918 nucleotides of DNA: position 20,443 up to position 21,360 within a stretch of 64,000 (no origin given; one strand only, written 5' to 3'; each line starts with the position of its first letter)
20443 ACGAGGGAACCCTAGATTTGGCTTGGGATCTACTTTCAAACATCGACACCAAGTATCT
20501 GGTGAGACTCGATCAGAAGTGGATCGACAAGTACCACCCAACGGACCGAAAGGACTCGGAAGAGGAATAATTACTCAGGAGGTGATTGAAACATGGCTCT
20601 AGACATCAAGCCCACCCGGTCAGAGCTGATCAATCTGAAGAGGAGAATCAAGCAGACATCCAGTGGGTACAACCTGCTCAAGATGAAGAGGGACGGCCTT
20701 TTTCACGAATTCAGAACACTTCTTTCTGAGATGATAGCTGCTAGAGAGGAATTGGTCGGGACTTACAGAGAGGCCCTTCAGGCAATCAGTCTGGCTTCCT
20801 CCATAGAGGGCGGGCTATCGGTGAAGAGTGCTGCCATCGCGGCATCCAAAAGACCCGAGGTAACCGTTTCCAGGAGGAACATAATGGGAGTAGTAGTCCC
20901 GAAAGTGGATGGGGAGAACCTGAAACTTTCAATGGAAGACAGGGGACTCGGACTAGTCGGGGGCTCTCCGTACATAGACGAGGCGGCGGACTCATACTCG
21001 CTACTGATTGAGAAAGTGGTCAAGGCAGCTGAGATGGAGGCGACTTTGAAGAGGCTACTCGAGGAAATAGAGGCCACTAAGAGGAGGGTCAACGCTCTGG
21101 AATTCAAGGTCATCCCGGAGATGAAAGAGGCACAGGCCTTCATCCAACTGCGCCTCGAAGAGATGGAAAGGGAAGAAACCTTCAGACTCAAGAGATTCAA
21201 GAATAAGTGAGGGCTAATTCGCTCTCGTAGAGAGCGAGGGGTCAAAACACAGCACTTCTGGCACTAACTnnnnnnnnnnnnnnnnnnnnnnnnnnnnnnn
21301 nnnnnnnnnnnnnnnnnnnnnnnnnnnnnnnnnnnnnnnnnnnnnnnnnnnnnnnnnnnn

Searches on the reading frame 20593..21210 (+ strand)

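Call 64: search_protein_families(library=pfam, proteins=[window:20593-21210:+], max_evalue=0.00001)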
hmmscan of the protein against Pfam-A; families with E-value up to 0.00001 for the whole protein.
window:20593-21210:+ (205 aa): 1 family
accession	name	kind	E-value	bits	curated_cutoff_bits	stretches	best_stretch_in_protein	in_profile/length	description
PF01813.22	ATP-synt_D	-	2.1e-55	188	25.7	1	11-204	1-196/196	ATP synthase subunit D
